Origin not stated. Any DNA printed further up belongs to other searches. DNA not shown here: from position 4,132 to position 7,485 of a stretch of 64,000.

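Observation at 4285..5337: The DotL homologue carries a roughly 350-aa Pro/Ala/Thr-rich tail with five EKPA(I/V)FG(G/S) repeats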

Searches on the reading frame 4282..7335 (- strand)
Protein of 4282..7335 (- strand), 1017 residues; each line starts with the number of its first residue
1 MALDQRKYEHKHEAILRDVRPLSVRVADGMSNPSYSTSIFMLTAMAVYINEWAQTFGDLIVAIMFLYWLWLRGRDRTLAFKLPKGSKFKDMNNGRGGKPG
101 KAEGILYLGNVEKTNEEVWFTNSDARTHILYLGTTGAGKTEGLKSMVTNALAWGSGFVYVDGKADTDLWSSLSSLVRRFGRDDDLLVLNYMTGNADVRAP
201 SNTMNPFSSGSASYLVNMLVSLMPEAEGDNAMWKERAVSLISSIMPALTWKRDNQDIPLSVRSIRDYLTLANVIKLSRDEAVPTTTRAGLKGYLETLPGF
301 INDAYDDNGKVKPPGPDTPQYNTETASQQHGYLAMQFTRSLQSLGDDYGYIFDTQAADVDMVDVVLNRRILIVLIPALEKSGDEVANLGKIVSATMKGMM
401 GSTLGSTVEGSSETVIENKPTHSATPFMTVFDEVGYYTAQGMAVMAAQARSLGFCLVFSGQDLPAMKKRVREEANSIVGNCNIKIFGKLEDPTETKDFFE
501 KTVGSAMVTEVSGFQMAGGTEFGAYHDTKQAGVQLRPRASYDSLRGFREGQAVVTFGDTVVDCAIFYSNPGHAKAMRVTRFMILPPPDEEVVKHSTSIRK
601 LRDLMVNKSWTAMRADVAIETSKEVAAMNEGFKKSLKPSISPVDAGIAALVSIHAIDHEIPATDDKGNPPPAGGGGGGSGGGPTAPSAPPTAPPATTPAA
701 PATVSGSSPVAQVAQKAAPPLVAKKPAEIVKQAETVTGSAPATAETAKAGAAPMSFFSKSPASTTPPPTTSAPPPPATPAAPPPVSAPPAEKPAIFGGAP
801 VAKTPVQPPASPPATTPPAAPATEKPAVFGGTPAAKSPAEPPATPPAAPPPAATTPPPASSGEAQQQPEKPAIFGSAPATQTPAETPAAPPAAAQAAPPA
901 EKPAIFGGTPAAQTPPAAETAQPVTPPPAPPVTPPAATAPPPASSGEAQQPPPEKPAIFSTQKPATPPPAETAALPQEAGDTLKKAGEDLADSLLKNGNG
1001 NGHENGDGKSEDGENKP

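Call 4: search_protein_families(library=pfam, proteins=[window:4282-7335:-], max_evalue=0.01)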
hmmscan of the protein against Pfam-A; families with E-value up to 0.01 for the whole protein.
window:4282-7335:- (1017 aa): 5 families
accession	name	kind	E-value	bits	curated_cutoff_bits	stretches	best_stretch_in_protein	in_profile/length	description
PF12696.13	TraG-D_C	-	2.4e-08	34.4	22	1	427-512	2-88/126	TraM recognition site of TraD and TraG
PF10412.15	TrwB_AAD_bind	-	5.7e-08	32.5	20.5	1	122-256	11-132/387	Type IV secretion-system coupling protein DNA-binding domain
PF02534.20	T4SS-DNA_transf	-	0.00067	19.1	20.1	0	115-247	36-161/468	Type IV secretory system Conjugative DNA transfer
PF01580.24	FtsK_SpoIIIE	-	0.0014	18.5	24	1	116-152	30-65/221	FtsK/SpoIIIE family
PF12846.13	AAA_10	-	0.0081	15.7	27.5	0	127-171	22-66/362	AAA-like domain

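Call 5: search_protein_families(library=ncbifam, proteins=[window:4282-7335:-], max_evalue=0.001)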
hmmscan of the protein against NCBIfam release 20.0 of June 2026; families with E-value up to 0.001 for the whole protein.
window:4282-7335:- (1017 aa): 4 families
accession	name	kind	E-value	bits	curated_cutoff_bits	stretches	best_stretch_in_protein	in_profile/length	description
NF041447.1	TrbC_conju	equivalog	1.1e-117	394.3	800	1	100-608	101-615/685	F-type conjugative transfer protein TrbC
TIGR03743.1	SXT_TraD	subfamily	2.8e-20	72.3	366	2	101-264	150-308/636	conjugative transfer system coupling protein TraD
TIGR03754.1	conj_TOL_TraD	equivalog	4.4e-11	42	647.55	1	104-266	158-318/643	type IV conjugative transfer system coupling protein TraD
NF045973.1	conju_CD1115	equivalog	4.1e-10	39.1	250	1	122-556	20-422/442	VirD4-like conjugal transfer protein, CD1115 family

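Call 15: search_solved_structures(query=window:4282-7335:-, max_evalue=0.01, show_alignments=2)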
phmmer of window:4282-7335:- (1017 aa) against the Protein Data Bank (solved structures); distinct sequences matched with E-value up to 0.01: 1.
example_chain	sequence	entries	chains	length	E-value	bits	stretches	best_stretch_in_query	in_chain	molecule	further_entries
6sz9_A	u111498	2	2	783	4e-151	508.1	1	8-664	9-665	IcmO (DotL)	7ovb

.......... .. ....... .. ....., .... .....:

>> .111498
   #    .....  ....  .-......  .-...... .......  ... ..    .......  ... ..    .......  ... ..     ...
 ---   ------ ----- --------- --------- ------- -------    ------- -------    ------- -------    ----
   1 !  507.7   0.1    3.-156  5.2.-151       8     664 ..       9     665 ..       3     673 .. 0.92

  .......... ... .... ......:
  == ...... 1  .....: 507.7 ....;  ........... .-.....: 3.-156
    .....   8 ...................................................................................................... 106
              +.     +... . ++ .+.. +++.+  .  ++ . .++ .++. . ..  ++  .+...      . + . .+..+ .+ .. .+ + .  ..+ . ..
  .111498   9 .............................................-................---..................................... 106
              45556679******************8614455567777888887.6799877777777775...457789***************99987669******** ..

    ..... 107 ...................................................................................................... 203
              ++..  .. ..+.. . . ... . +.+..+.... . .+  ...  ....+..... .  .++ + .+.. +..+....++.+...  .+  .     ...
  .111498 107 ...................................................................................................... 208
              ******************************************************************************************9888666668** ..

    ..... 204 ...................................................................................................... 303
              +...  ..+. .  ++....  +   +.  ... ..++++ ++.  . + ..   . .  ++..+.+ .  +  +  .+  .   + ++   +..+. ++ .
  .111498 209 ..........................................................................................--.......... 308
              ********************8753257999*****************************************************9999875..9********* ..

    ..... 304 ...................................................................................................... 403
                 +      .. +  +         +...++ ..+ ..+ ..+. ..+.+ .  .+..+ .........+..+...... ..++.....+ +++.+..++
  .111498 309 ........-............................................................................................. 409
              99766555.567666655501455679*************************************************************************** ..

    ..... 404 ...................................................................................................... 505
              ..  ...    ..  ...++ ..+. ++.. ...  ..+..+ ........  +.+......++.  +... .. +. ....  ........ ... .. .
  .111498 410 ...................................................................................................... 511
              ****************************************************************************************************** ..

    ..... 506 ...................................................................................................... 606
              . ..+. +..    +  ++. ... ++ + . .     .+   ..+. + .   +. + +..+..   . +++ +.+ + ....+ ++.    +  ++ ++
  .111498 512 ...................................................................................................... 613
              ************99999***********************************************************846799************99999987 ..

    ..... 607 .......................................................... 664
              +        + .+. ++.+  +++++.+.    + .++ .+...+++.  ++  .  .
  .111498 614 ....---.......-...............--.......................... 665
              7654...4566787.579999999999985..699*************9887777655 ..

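Call 28: find_homologous_proteins(query=window:4285-7335:-, max_evalue=1e-10)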
Query window:4285-7335:- (1017 aa): 4094 proteins with E <= 1e-10 among 8000 candidates; the best 120 are listed.
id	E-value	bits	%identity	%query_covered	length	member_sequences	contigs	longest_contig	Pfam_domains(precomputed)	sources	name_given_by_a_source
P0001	0.0e+0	2225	99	100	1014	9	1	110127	PF10412.16,PF12696.14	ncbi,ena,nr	ncbi:MAG: type IV secretion system DNA-binding domain-containing protein [Rhodospirillales bacterium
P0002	0.0e+0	1723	82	88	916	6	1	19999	PF10412.16,PF12696.14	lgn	-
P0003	0.0e+0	1617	76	91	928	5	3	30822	PF10412.16,PF12696.14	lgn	-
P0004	0.0e+0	1582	78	88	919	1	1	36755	PF10412.16,PF12696.14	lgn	-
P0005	0.0e+0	1455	82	75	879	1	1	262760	PF10412.16,PF12696.14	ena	-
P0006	0.0e+0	1400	71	89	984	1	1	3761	PF10412.16,PF12696.14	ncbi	-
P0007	0.0e+0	1385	67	94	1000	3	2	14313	PF12696.14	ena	-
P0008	0.0e+0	1360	67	92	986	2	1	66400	PF10412.16,PF12696.14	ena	-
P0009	0.0e+0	1350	65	94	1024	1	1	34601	PF10412.16,PF12696.14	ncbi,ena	-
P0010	0.0e+0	1348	64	96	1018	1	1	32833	PF10412.16,PF12696.14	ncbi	-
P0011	0.0e+0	1343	83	65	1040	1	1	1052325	PF10412.16,PF12696.14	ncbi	-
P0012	0.0e+0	1342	63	94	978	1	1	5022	PF10412.16,PF12696.14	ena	-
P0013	0.0e+0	1336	82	65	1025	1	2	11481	PF10412.16,PF12696.14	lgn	-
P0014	0.0e+0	1332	67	90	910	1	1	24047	PF10412.16,PF12696.14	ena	-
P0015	0.0e+0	1331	39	17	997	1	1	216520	PF10412.16,PF12696.14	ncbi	-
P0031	0.0e+0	1288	66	86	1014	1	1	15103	PF10412.16,PF12696.14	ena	-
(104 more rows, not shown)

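Call 30: list_cluster_members(proteins=[P0001, window:4285-7335:-])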
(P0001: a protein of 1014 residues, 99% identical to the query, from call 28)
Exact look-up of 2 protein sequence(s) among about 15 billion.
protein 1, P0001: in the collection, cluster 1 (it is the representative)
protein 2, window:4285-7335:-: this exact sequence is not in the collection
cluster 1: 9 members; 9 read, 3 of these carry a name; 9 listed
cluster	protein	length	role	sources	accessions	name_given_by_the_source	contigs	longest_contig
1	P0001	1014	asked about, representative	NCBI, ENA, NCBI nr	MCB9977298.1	MAG: type IV secretion system DNA-binding domain-containing protein [Rhodospirillales ... | type IV secretion system DNA-binding domain-containing protein [Rhodospirillales ...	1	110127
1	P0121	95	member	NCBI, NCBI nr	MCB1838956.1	MAG: type IV secretion protein IcmO, partial [Alphaproteobacteria bacterium] | type IV secretion protein IcmO [Alphaproteobacteria bacterium]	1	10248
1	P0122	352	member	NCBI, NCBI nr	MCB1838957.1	MAG: type IV secretion protein IcmO, partial [Alphaproteobacteria bacterium] | type IV secretion protein IcmO [Alphaproteobacteria bacterium]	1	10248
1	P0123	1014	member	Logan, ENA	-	-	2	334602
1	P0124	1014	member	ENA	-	-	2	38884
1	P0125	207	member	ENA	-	-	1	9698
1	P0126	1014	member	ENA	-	-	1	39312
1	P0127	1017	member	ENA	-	-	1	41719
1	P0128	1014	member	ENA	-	-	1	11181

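Call 48: predict_structure(alignment_id=A1)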
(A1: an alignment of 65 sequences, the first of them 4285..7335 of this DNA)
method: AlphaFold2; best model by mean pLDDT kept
length: 1017 residues; sequences in the alignment: 65
mean_pLDDT: 49.7   pTM: 0.33
mean pLDDT of the five models: 49.7, 47.0, 46.7, 46.6, 40.4
residues with pLDDT >= 90: 17; 70-90: 167; 50-70: 201; < 50: 632
segments of 3 or more residues with pLDDT < 50: 1-19, 77-79, 107-131, 133-139, 153-158, 182-212, 347-493, 496-499, 502-526, 528-588, 600-620, 659-682, 684-688, 695-697, 702-708, 710-718, 721-740, 742-752, 754-760, 762-765, 769-773, 790-792, 794-799, 814-816, 823-825, 827-837, 859-867, 872-882, 884-886, 892-897, 900-902, 904-914, 917-922, 935-939, 943-952, 954-975, 996-1017
pLDDT, mean of each block of 10 residues (from residue 1): 37 43 61 78 88 86 85 59 62 67 54 44 39 44 54 50 51 53 42 31 37 55 57 77 86 80 83 91 88 89 87 79 85 80 54 40 32 28 42 37 33 30 25 31 33 36 45 38 30 47 38 37 41 37 42 35 33 33 39 51 41 38 70 74 74 63 35 33 44 44 37 43 35 36 39 38 46 45 50 41 50 55 48 39 55 52 36 37 42 46 38 40 49 43 38 42 40 46 55 46 35 39
secondary structure, 60 per line:
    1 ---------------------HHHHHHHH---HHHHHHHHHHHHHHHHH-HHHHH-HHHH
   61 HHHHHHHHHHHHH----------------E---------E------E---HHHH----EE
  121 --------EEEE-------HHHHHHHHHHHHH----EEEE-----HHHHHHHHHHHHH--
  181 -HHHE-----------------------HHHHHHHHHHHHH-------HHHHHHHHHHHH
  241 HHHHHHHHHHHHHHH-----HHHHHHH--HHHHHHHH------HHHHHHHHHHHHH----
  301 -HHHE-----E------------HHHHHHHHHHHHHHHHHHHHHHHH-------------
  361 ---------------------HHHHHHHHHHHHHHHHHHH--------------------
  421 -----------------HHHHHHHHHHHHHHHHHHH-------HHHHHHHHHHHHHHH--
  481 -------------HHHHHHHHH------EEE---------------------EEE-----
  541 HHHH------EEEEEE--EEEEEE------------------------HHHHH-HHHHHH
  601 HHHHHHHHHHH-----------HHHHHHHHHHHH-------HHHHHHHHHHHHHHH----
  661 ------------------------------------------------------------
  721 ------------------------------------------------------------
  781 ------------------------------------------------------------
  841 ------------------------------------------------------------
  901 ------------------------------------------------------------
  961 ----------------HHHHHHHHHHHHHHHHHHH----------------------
elements in order (helices of 4 or more, strands of 3 or more residues): H22-29 H33-49 H51-55 H57-73 H111-114 E129-132 H140-152 E157-160 H166-178 H209-221 H229-255 H261-267 H270-277 H284-296 H324-347 H382-400 H438-456 H464-478 H494-502 E509-511 E533-535 H541-544 E551-556 E559-564 H589-593 H595-611 H623-634 H642-656 H977-995
